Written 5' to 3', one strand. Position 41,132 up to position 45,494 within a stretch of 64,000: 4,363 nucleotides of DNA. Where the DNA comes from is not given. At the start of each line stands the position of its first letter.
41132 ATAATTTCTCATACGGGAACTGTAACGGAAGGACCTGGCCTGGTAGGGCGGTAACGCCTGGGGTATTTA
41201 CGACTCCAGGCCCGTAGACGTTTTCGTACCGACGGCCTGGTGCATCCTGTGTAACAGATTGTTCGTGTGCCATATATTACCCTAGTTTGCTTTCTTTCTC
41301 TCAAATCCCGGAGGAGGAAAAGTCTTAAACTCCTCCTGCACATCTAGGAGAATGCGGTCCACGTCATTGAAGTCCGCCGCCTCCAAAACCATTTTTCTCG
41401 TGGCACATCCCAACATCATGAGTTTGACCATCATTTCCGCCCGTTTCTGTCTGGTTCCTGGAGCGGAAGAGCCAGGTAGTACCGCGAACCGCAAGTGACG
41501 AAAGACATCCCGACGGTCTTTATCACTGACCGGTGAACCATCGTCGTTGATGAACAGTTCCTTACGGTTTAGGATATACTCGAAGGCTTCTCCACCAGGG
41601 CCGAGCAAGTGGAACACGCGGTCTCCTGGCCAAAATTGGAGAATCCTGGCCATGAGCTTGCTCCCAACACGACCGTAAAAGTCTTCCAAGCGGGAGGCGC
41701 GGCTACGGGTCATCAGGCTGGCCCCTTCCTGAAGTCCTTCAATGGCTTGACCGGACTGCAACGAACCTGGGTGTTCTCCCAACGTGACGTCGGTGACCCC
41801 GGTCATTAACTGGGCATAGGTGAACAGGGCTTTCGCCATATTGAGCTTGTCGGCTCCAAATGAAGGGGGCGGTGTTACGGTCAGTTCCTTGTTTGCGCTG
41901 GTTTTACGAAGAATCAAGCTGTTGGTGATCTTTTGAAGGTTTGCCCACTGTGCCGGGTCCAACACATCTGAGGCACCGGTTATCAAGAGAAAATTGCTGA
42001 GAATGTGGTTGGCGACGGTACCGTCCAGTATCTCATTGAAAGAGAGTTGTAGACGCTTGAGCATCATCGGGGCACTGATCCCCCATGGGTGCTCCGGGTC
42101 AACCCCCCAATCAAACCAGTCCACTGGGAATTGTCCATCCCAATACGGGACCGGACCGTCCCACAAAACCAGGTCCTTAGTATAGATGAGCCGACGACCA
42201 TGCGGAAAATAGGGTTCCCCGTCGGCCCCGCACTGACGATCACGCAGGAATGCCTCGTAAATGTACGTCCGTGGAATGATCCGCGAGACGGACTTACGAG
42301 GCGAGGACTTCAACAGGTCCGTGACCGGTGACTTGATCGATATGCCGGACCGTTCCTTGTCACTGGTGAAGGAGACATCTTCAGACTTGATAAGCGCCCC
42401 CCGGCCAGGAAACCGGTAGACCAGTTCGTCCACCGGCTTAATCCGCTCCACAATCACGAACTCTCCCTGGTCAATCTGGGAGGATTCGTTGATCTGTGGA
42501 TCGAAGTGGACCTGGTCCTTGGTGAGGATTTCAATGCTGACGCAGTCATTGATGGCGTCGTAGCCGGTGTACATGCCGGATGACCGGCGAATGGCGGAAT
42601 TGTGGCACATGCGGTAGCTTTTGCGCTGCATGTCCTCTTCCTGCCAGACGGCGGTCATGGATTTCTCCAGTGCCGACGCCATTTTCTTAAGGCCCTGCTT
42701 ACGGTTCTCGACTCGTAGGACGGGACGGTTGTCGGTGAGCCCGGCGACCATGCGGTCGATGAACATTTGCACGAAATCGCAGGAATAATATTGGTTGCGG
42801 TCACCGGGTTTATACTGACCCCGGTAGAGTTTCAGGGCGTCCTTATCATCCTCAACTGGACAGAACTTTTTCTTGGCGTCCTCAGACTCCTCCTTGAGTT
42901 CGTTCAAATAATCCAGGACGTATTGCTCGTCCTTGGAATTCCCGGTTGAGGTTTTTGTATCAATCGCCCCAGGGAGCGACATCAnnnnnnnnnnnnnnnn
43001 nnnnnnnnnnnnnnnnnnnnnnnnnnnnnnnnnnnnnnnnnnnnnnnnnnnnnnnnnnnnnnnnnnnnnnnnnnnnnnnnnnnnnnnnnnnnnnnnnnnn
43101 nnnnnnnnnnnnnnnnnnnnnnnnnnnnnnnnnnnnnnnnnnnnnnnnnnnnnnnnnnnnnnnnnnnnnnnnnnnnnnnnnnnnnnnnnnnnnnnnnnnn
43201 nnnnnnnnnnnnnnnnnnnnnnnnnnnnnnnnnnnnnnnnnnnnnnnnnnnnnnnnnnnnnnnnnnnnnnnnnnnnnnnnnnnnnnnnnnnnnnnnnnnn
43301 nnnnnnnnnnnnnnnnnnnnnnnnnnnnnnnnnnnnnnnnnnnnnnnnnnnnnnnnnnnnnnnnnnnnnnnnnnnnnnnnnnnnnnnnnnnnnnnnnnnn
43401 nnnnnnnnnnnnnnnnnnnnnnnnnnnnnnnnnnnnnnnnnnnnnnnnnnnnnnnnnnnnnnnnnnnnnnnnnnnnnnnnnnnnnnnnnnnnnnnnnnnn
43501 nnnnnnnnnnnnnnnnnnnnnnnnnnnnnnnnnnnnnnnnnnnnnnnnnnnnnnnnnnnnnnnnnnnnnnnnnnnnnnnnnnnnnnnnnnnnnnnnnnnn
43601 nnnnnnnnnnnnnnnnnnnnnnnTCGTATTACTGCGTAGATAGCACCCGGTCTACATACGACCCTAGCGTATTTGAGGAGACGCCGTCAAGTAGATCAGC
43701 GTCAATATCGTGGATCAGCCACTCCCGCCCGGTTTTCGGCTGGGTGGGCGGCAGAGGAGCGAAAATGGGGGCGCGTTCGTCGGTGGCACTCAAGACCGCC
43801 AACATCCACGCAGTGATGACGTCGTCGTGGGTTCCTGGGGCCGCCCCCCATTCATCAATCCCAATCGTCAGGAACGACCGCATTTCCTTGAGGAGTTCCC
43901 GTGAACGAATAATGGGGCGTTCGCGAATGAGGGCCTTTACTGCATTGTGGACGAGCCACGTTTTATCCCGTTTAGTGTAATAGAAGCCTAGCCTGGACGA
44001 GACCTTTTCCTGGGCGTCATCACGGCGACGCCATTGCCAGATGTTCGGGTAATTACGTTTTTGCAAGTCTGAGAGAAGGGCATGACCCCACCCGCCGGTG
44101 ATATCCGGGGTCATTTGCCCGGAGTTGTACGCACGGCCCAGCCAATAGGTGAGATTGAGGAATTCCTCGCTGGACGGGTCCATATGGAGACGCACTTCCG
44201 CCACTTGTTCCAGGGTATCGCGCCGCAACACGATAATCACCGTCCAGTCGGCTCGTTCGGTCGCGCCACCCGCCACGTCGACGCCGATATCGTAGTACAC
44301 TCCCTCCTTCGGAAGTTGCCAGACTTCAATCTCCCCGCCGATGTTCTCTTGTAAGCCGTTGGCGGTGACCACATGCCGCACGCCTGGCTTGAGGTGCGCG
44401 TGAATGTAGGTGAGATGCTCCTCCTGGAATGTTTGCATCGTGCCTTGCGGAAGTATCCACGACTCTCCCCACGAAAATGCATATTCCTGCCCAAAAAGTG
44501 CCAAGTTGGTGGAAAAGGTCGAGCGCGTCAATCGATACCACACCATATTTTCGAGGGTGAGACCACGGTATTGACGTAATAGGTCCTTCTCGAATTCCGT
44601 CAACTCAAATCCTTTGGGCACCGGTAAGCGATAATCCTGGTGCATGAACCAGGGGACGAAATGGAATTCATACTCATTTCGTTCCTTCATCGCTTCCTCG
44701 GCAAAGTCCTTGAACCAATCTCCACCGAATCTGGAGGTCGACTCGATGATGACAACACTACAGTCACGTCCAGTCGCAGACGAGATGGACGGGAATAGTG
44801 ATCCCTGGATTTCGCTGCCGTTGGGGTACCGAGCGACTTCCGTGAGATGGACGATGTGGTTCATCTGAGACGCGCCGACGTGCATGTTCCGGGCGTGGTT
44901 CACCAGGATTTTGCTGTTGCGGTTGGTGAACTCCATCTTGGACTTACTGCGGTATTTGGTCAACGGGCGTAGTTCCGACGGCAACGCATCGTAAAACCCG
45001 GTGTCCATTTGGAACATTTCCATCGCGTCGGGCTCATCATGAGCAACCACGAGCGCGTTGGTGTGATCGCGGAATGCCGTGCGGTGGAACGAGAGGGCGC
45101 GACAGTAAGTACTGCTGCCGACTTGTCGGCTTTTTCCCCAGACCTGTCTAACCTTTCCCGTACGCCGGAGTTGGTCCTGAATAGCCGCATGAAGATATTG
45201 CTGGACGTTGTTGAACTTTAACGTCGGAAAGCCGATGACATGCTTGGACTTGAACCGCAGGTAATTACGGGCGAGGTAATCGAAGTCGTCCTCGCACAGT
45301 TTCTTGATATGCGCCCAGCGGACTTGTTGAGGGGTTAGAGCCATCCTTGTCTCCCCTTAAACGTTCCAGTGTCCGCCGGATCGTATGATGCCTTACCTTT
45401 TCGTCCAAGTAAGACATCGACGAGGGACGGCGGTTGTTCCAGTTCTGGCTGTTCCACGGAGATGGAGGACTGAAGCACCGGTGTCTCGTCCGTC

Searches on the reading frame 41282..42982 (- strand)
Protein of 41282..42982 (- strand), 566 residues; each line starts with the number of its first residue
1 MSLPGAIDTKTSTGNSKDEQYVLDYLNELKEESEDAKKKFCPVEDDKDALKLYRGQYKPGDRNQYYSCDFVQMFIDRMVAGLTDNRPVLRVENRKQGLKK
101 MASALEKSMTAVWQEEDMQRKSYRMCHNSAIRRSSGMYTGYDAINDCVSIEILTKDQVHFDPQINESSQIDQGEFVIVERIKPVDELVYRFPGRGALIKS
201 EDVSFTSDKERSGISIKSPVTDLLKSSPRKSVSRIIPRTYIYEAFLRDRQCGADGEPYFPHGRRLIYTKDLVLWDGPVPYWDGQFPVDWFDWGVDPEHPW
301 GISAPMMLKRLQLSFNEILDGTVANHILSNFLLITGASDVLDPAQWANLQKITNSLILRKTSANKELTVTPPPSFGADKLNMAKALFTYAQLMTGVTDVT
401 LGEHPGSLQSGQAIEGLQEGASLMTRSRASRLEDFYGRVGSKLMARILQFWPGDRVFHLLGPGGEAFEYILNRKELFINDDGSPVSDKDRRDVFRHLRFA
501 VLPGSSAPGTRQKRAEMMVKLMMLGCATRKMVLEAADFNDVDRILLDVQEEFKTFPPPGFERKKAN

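Call 19: search_protein_families(library=phrogs, proteins=[window:41282-42982:-], max_evalue=0.00001)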
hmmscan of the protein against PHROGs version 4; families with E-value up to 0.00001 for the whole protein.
window:41282-42982:- (566 aa): 1 family
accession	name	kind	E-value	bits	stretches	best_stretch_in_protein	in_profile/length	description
phrog_156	-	head and packaging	9.5e-18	64.9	1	71-543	66-555/681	portal protein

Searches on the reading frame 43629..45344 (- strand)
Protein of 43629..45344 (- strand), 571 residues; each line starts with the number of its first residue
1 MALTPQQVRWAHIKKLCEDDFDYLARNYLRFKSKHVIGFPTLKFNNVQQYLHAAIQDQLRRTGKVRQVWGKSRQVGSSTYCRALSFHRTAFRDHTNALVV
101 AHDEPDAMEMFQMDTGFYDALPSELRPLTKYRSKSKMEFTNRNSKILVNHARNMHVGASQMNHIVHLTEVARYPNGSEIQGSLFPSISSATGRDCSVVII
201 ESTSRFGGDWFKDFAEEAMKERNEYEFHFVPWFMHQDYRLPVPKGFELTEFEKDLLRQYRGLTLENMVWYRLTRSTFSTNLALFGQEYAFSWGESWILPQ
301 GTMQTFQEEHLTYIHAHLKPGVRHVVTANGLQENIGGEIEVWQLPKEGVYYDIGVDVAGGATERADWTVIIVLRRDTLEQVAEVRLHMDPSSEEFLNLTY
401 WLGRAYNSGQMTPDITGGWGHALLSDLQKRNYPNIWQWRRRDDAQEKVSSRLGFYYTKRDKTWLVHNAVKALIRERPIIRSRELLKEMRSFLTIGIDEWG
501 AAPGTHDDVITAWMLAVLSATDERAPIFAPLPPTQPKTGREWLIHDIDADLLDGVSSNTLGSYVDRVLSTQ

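Call 19: search_protein_families(library=phrogs, proteins=[window:43629-45344:-], max_evalue=0.00001)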
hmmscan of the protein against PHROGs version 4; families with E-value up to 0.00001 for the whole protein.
window:43629-45344:- (571 aa): 4 families
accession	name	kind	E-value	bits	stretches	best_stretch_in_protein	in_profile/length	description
phrog_2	-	head and packaging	8.8e-17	62.1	1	58-524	272-596/807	terminase large subunit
phrog_38407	-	unknown function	3.8e-11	43.6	1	337-517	168-345/370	-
phrog_5989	-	head and packaging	6.9e-08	33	1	15-149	115-240/347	terminase large subunit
phrog_24361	-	head and packaging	9.8e-07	29.7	1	406-517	24-135/162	terminase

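Call 40: search_dna_similar(query=window:43629-45344:-, collection=phages, mode=protein, max_rows=15)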
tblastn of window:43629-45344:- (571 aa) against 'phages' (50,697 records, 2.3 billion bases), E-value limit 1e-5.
Records with a match: 419; places in all: 419; records where one place covers at least 80% of the query: 285.
Best place of each record, by identity: <60% 419.
By first word of the organism name: Vibrio 133; Stx2a-converting 83; Escherichia 77; Synechococcus 17; Stx2-converting 12; Burkholderia 10; Cyanophage 9; Pseudomonas 7; Sinorhizobium 7; Stx 6; and 23 more.
By host as written in the record: - 229; Synechococcus 8; Escherichia coli K514 (EHEC) 7; Vibrio crassostreae 7; Sinorhizobium meliloti 7; Escherichia coli 6; Synechococcus sp. WH 7803 5; Escherichia coli O157:H7 4; and 103 more.
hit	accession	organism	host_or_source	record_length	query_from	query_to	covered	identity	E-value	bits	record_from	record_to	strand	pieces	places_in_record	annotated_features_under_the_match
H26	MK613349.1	Roseobacter phage CRP-7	Rhodobacteraceae bacterium FZCC0042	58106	19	516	87%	27.2%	5e-39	159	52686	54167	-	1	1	terminase large subunit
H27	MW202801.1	Caudoviricetes sp.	Manatee Spring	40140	26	515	86%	26.1%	4e-18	95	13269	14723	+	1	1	terminase large subunit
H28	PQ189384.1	Vibrio phage 1F273_PE002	Vibrio cyclitrophicus 1F273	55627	46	516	82%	25.9%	3e-20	101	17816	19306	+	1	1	hypothetical protein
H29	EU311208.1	Escherichia phage Min27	Escherichia coli O157:H7 str. Min27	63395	56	516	81%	25.9%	2e-19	99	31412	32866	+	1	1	ORF55: putative large subunit terminase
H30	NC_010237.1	Escherichia phage Min27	Escherichia coli O157:H7 str. Min27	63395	56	516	81%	25.9%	2e-19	99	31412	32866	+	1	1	terminase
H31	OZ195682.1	Vibrio phage D79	Seawater and oysters mix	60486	71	546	83%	24.6%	4e-18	95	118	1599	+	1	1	hypothetical protein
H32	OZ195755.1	Vibrio phage D56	Seawater and oysters mix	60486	71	546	83%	24.6%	4e-18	95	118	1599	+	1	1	hypothetical protein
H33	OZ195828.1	Vibrio phage D70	Seawater and oysters mix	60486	71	546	83%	24.6%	4e-18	95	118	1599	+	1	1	hypothetical protein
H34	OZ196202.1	Vibrio phage D66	Seawater and oysters mix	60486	71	546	83%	24.6%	4e-18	95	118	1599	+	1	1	hypothetical protein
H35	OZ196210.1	Vibrio phage D54 g1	Seawater and oysters mix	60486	71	546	83%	24.6%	4e-18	95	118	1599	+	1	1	hypothetical protein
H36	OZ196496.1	Vibrio phage D211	Seawater and oysters mix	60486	71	546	83%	24.6%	4e-18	95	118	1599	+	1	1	hypothetical protein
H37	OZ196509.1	Vibrio phage D167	Seawater and oysters mix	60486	71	546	83%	24.6%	4e-18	95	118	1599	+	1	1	hypothetical protein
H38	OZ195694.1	Vibrio phage D67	Seawater and oysters mix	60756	71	546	83%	24.6%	4e-18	95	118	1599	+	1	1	hypothetical protein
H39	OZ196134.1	Vibrio phage D88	Seawater and oysters mix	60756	71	546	83%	24.6%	4e-18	95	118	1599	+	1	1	hypothetical protein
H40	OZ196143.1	Vibrio phage D176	Seawater and oysters mix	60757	71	546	83%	24.6%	4e-18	95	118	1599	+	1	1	hypothetical protein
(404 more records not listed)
